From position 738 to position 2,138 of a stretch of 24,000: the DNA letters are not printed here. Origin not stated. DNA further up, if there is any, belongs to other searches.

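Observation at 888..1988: Stand-alone SIR2-family gene with defence-type motifs and no partner gene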

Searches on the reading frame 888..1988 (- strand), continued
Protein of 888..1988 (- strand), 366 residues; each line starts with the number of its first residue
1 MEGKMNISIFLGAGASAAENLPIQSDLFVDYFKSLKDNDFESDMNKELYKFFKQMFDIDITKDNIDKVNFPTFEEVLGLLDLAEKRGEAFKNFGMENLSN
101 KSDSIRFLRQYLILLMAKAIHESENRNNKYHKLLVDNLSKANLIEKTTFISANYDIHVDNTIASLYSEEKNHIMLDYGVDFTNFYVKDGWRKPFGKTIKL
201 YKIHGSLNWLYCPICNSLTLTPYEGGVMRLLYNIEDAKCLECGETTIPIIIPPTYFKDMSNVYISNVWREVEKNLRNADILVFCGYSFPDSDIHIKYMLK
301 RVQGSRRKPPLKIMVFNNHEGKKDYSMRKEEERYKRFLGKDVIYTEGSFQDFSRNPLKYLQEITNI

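Call 57: search_protein_families(library=padloc, proteins=[L064:1405-5613:+, L064:8017-10383:+, L079:2601-5528:+, L079:8995-12066:+, L050:7291-9660:+, L080:1908-3983:+, L047:2476-4392:+, L071:3652-5685:-, L073:3751-5643:+, L066:926-2620:+], max_evalue=1e-8)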
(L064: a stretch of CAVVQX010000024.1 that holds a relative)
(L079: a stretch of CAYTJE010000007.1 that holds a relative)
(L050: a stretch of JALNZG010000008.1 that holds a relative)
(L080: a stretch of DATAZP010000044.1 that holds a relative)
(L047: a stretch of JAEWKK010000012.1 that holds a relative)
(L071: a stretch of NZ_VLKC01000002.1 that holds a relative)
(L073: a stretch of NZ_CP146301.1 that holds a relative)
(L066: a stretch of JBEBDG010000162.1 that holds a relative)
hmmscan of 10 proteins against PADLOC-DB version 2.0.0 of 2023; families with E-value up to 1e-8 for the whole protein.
L064:1405-5613:+ (1402 aa): 0 families

L064:8017-10383:+ (788 aa): 3 families
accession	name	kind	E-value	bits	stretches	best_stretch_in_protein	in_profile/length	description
PDLC05079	PDC-S73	-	9.9e-133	442.5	1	2-521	3-511/752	-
PDLC02400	Aga_TIR-PNTD1-PNTD2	-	4.6e-48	162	1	1-176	1-171/639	Class I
PDLC02416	Aga_REase-TIR-PNTD1-PNTD2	-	1.7e-32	110.8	1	1-163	1-148/572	Class I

L079:2601-5528:+ (975 aa): 2 families
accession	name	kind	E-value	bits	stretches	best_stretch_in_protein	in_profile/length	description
PDLC00662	HmaC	-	1.7e-62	209.9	1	7-623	10-641/941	AAA+ ATPase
PDLC02192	DUF499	-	2.4e-26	89.9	1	41-653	34-630/1022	-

L079:8995-12066:+ (1023 aa): 9 families
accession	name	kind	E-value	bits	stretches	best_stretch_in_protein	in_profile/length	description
PDLC00661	HmaB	-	2.1e-72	242.3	3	318-866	347-885/973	DNA-adenine methylase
PDLC00660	HmaB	-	5.5e-69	231.1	3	319-866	347-879/967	DNA-adenine methylase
PDLC03352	MTase_II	-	1.3e-41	140.4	3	355-579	367-595/1023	Type II methyltransferase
PDLC02189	DUF1156_MTase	-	3.2e-40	136.2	1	349-730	385-703/944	-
PDLC03233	MTase_II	-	1.5e-39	134.1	1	408-703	356-643/731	Type II methyltransferase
PDLC03314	MTase_II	-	1.9e-25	87.2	1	399-732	425-705/944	Type II methyltransferase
PDLC02541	PglX|PglXI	-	1.1e-15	54.8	1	518-697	461-616/919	PglXI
PDLC03312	MTase_II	-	4.3e-10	35.9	1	511-674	1090-1233/1344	Type II methyltransferase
PDLC03346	MTase_II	-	1.2e-09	34.5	0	548-692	606-724/1068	Type II methyltransferase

L050:7291-9660:+ (789 aa): 0 families

L080:1908-3983:+ (691 aa): 0 families

L047:2476-4392:+ (638 aa): 1 family
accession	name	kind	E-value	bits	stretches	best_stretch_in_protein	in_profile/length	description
PDLC03419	REase_II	-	2.6e-10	37.3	1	28-131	26-125/695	Type II restriction enzyme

L071:3652-5685:- (677 aa): 0 families

L073:3751-5643:+ (630 aa): 0 families

L066:926-2620:+ (564 aa): 92 families (the best 25 are shown)
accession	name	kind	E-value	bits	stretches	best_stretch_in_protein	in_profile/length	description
PDLC02358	Old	-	2.3e-51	173.3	2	141-473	171-483/578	Old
PDLC00067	GajA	-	6.8e-40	135.1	2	227-560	266-578/604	AAA ATPase domain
PDLC00070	GajA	-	2.2e-36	123.7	2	144-472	177-478/596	AAA ATPase domain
PDLC00096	GajA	-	3e-35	120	2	1-79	1-83/630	AAA ATPase domain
PDLC02979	AriA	-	1e-34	118.9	2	150-305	253-373/373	-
PDLC00094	GajA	-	1.8e-33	113.9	2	149-556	187-561/569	AAA ATPase domain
PDLC00062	GajA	-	3.3e-32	109.7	3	223-318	262-356/639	AAA ATPase domain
PDLC00090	GajA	-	5.4e-32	109.3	2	375-442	413-479/659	AAA ATPase domain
PDLC00071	GajA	-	2.7e-30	103.7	2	227-451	242-448/588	AAA ATPase domain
PDLC00085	GajA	-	3.2e-30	103.5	2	260-528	267-525/580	AAA ATPase domain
PDLC00066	GajA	-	2.1e-29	100.5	1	214-524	234-527/567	AAA ATPase domain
PDLC00080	GajA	-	4.4e-28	96.4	2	1-80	1-88/622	AAA ATPase domain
PDLC00086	GajA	-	1.1e-27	95.2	2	225-559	273-577/600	AAA ATPase domain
PDLC00099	GajA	-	1.2e-27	95.2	1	1-78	1-81/626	AAA ATPase domain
PDLC00069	GajA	-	2.3e-27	93.7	2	226-476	294-539/687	AAA ATPase domain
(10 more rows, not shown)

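Call 60: search_protein_families(library=padloc, alignment_id=A3, max_evalue=0.00001)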
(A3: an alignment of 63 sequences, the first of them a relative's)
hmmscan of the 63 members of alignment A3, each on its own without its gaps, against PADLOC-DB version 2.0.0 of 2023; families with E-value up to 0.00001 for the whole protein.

A. member 1, L001:3304-4644:+ (446 aa): 0 families

B. families by the number of members that match (of 63 scanned): 40 families (the first 25 are shown)
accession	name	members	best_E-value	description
PDLC04138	mad6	1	3e-29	mads_6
PDLC04047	PD-T4-6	1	1.9e-27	-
PDLC04062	PD-T4-6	1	1.2e-25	-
PDLC04042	PD-T4-6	1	5.3e-25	-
PDLC04056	PD-T4-6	1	1.1e-22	-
PDLC04044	PD-T4-6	1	1.7e-22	-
PDLC04045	PD-T4-6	1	3.1e-22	-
PDLC01990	CARF_m8--CARF_Beta-galactosidase_LolE_TM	1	1.3e-20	-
PDLC04134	mad2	1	2.1e-20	mads_2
PDLC04060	PD-T4-6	1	4.8e-20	-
PDLC04054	PD-T4-6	1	7.5e-20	-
PDLC04058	PD-T4-6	1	2.1e-19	-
PDLC04053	PD-T4-6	1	2.4e-19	-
PDLC04051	PD-T4-6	1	4e-18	-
PDLC04049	PD-T4-6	1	1.2e-17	-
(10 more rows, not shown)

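Call 62: search_protein_families(library=padloc, proteins=[L074:7186-8421:-, L074:8418-9341:-, L044:7079-8455:+, L045:7088-8287:+, L063:5013-5963:+, L080:3992-5803:+, L058:7150-8388:+, L061:7493-8740:+, L047:4553-5815:+, L042:2577-4181:+], max_evalue=0.000001)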
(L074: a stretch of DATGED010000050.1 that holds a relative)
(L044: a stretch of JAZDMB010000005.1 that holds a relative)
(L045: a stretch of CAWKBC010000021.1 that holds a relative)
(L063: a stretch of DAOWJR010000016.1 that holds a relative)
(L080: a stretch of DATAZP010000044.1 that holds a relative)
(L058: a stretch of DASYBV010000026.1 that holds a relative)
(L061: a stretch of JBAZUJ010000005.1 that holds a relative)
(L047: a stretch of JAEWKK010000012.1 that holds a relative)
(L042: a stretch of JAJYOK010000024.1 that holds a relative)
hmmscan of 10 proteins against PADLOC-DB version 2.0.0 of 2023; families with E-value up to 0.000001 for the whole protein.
L074:7186-8421:- (411 aa): 12 families
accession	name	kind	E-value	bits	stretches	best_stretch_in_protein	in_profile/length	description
PDLC02012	SAVED5--SAVED_TIR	-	3e-62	209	1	1-409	9-392/404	-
PDLC00728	Effector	-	5.2e-31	106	1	3-395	7-395/432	TIR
PDLC02007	SAVED3--SAVED_PDDEXK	-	9e-21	72.1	1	187-394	269-471/485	-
PDLC02004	SAVED3--SAVED_PDDEXK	-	7.2e-19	66.2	1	185-393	274-474/490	-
PDLC00737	Effector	-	7.2e-18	62.8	1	185-393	284-489/506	Endonuclease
PDLC00752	Effector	-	8.5e-18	62.4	1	187-393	287-490/508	Endonuclease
PDLC00744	Effector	-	4e-17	60.3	1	184-408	270-494/495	Endonuclease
PDLC00741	Effector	-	5.7e-15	52.8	1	195-397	289-478/489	Endonuclease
PDLC02005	SAVED3--SAVED_PDDEXK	-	1.5e-14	51.4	1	194-404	283-478/483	-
PDLC00727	Effector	-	1.9e-11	41.2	1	5-407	173-576/590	TIR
PDLC02013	SAVED5--SAVED_TIR_JAB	-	2.2e-11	41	1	5-98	172-264/584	-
PDLC00735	Effector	-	1.8e-09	35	1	141-393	192-444/462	Endonuclease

L074:8418-9341:- (307 aa): 5 families
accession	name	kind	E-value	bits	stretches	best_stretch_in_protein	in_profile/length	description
PDLC00914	TRIP13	-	5.7e-123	408.2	1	5-306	4-301/302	TRIP13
PDLC02196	IetA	-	1.1e-14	52.6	1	150-253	182-282/374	-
PDLC02195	IetA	-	8.2e-13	46.4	1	149-250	196-294/395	-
PDLC00915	TRIP13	-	6.8e-12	43.4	1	75-271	66-257/302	TRIP13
PDLC04232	IetA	-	5.7e-07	27.3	0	76-239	120-262/330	-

L044:7079-8455:+ (458 aa): 0 families

L045:7088-8287:+ (399 aa): 0 families

L063:5013-5963:+ (316 aa): 0 families

L080:3992-5803:+ (603 aa): 0 families

L058:7150-8388:+ (412 aa): 10 families
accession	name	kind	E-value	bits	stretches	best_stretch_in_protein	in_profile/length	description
PDLC04978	PDC-S26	-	9.3e-70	234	1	15-406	11-435/451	-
PDLC04982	PDC-S26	-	4.9e-38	129.4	1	26-403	20-385/392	-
PDLC04975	PDC-S26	-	1.4e-36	124.5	1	26-241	18-221/351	-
PDLC04979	PDC-S26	-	2e-27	94.1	1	15-351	9-324/383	-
PDLC04981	PDC-S26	-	9.5e-22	75.8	1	20-256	15-240/358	-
PDLC04973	PDC-S26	-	6.6e-13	46.8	1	19-248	28-254/394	-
PDLC04969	PDC-S26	-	2e-12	44.8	1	31-238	30-220/367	-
PDLC04970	PDC-S26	-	1.5e-11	42.1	1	30-348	29-333/373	-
PDLC04977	PDC-S26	-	2.6e-11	41.3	1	31-208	31-208/400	-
PDLC04972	PDC-S26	-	8.4e-11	39.8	1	29-208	30-208/397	-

L061:7493-8740:+ (415 aa): 0 families

L047:4553-5815:+ (420 aa): 0 families

L042:2577-4181:+ (534 aa): 0 families

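Call 67: fold_search(model_id=the predicted structure, library=viral)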
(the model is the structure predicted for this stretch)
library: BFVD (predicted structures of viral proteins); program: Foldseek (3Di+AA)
matches with E <= 10: 330; with E <= 0.001: 1
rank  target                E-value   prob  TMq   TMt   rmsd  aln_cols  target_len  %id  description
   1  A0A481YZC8            3.8e-05  1.00  0.42  0.49   8.2       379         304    9  Sir2 family protein [Marseillevirus LCMAC202]
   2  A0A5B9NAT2            2.5e-02  0.96  0.29  0.52  10.3       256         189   12  NAD-dependent protein SIR2 family deacetylase [Klebsiella phage KPN4]
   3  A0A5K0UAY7            6.5e-02  0.13  0.19  0.17  22.4       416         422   10  VWFA domain-containing protein [Yasminevirus sp. GU-2018]
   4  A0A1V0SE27            6.9e-02  0.13  0.19  0.14  21.1       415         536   11  Uncharacterized protein [Indivirus ILV1]
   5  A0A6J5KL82            8.6e-02  0.77  0.19  0.37   7.2       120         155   18  Nucleoside 2-deoxyribosyltransferase like [uncultured Caudovirales phage]
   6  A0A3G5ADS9            8.6e-02  0.60  0.20  0.29  12.6       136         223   12  Uncharacterized protein [Hyperionvirus sp.]
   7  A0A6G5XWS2            1.0e-01  0.21  0.23  0.27  15.1       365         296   10  (no name in the UniProt tables at hand)
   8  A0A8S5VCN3            1.6e-01  0.08  0.17  0.11  24.5       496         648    9  Nicotinamide phosphoribosyltransferase [Siphoviridae sp. ctDXu9]
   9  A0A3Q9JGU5            1.7e-01  0.57  0.18  0.35   5.7       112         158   13  (no name in the UniProt tables at hand)
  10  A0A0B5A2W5            1.7e-01  0.21  0.23  0.26  11.8       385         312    9  Uncharacterized protein [Yersinia phage vB_YenM_TG1]
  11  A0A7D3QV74            1.8e-01  0.05  0.13  0.07  24.3       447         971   10  SNF2 helicase with zinc finger RING-type domain [Fadolivirus FV1/VV64]
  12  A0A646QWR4            2.0e-01  0.66  0.18  0.39   5.9       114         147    8  (no name in the UniProt tables at hand)
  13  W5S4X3                2.3e-01  0.41  0.19  0.37  12.8       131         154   15  Ras-like GTP-binding protein [Pithovirus sibericum]
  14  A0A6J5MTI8            2.5e-01  0.08  0.10  0.05  18.0       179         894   12  Zeta toxin domain containing protein [uncultured Caudovirales phage]
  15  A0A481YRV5            3.2e-01  0.35  0.19  0.20  11.3       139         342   16  Ras GTPase [Marseillevirus LCMAC101]
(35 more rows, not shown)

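Call 72: find_encoding_contigs(protein=P0112, flank=10000, max_places=3)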
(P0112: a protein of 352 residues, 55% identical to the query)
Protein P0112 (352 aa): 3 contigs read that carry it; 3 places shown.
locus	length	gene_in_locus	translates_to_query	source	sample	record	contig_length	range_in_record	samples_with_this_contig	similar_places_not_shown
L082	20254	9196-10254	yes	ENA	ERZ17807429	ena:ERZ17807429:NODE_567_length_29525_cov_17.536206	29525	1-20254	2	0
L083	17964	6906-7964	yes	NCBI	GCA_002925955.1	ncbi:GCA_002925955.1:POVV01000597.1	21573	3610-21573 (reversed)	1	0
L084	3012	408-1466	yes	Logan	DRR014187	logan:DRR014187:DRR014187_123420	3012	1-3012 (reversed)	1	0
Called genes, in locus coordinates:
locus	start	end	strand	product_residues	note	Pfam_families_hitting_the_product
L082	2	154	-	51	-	?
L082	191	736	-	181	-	-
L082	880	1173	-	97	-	PF13560:HTH_31 (weak), PF01381:HTH_3 (faint)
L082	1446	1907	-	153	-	PF13424:TPR_12 (faint)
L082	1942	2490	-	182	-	PF00589:Phage_integrase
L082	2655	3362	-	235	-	PF10544:T5orf172, PF13455:MUG113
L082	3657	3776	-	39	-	-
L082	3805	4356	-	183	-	PF13545:HTH_Crp_2 (faint), PF21984:DnaD_N (faint), PF02002:TFIIE_alpha (faint), PF06970:RepA_N (weak), PF13730:HTH_36 (weak)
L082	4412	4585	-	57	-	-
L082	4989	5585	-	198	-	-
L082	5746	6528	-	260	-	PF13276:HTH_21, PF00665:rve, PF13610:DDE_Tnp_IS240, PF13683:rve_3, PF13333:rve_2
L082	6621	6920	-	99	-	PF01527:HTH_Tnp_1, PF06056:Terminase_5 (faint), PF13518:HTH_28, PF13384:HTH_23 (weak)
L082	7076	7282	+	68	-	-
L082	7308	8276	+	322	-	PF00078:RVT_1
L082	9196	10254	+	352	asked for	PF13289:SIR2_2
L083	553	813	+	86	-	-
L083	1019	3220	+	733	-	PF01935:DUF87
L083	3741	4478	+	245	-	PF04471:Mrr_cat, PF13156:Mrr_cat_2 (weak), PF22722:NA-iREase1 (weak)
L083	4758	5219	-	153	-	-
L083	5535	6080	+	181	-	PF00255:GSHPx, PF00578:AhpC-TSA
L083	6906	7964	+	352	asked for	PF13289:SIR2_2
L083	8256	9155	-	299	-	-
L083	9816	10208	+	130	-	PF24706:DUF7669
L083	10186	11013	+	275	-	PF12728:HTH_17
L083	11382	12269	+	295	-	-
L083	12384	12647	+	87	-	-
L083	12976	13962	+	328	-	-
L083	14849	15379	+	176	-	-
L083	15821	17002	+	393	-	PF00069:Pkinase, PF07714:PK_Tyr_Ser-Thr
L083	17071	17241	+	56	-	-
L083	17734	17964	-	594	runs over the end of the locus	-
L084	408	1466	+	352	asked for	PF13289:SIR2_2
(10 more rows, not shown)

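Call 73: find_encoding_contigs(protein=P0114, flank=10000, max_places=3)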
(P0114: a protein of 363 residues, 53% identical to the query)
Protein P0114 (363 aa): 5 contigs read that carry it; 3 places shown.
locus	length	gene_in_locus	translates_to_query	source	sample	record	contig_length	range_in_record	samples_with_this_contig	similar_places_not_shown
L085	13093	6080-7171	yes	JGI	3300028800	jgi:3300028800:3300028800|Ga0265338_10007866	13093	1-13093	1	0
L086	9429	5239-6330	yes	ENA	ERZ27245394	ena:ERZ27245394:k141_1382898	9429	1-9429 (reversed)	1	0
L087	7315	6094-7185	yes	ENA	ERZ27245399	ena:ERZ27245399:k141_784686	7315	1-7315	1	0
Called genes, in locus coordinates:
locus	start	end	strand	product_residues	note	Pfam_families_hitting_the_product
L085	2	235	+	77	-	?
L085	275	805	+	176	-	PF26566:PH_40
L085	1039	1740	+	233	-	-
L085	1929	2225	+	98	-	-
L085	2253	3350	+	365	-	-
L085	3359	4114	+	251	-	-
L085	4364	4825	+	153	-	PF01850:PIN (weak)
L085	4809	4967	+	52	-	-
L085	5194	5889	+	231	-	-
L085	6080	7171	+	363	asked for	PF13289:SIR2_2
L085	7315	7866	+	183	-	-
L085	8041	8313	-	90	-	PF01381:HTH_3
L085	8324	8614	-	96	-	PF05015:HigB-like_toxin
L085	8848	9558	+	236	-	PF13091:PLDc_2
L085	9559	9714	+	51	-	-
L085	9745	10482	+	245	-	-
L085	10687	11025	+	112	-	-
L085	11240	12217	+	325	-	-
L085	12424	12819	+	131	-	-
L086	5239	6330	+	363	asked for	PF13289:SIR2_2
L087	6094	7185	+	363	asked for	PF13289:SIR2_2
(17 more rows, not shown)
